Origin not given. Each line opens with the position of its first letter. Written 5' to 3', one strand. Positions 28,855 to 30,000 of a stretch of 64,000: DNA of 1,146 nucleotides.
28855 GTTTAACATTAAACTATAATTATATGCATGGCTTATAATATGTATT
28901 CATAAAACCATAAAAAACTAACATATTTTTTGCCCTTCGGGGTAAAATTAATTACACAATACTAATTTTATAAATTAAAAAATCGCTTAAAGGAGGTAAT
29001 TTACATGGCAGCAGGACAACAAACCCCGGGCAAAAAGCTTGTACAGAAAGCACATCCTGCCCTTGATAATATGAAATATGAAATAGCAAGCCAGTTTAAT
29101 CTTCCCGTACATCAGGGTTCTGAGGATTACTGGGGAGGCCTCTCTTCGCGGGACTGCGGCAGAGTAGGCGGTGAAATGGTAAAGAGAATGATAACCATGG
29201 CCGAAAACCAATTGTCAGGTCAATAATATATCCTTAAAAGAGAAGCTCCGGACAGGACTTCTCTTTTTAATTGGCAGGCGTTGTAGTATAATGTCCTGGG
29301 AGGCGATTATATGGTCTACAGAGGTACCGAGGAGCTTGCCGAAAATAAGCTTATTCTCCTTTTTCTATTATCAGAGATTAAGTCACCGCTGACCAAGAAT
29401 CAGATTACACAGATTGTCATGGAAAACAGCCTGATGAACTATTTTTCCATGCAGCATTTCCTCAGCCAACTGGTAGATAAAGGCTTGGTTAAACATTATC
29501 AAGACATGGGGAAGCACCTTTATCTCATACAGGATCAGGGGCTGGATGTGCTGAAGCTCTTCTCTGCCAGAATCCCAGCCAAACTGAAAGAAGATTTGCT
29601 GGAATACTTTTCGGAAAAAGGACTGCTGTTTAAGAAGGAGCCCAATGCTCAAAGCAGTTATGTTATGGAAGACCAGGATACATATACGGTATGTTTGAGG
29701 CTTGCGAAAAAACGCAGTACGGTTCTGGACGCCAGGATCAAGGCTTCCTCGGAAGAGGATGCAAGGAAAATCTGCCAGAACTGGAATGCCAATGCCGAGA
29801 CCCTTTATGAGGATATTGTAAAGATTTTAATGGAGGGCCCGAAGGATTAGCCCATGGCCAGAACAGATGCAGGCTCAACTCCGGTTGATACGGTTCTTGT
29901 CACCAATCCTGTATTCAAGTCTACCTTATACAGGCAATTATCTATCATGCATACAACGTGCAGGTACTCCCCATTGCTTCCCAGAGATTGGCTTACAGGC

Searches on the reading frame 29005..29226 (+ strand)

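Call 71: search_protein_families(library=pfam, proteins=[window:29005-29226:+], max_evalue=0.001)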
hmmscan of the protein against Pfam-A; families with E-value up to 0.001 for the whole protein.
window:29005-29226:+ (73 aa): 1 family
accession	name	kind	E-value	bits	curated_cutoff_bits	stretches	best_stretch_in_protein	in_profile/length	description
PF00269.25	SASP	-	6.5e-23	80.9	22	1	10-70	2-59/59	Small, acid-soluble spore proteins, alpha/beta type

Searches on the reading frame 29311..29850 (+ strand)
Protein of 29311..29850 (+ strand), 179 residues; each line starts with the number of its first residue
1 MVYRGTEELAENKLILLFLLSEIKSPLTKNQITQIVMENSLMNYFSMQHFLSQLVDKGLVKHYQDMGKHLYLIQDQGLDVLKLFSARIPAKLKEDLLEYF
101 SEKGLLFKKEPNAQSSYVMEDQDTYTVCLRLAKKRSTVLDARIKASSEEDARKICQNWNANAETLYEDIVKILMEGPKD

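Call 10: search_protein_families(library=pfam, proteins=[window:29311-29850:+], max_evalue=0.01)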
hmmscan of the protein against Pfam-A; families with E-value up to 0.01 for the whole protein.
window:29311-29850:+ (179 aa): 3 families
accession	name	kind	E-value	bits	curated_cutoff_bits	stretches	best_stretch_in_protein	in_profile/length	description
PF14277.12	DUF4364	-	1.9e-42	145.3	26.9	1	12-173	1-162/162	Domain of unknown function (DUF4364)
PF14947.12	HTH_45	-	1.2e-05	25.7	25.5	1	28-85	18-70/77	Winged helix-turn-helix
PF03965.22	Penicillinase_R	-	0.0059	17.4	22.6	0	25-72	16-63/115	Penicillinase repressor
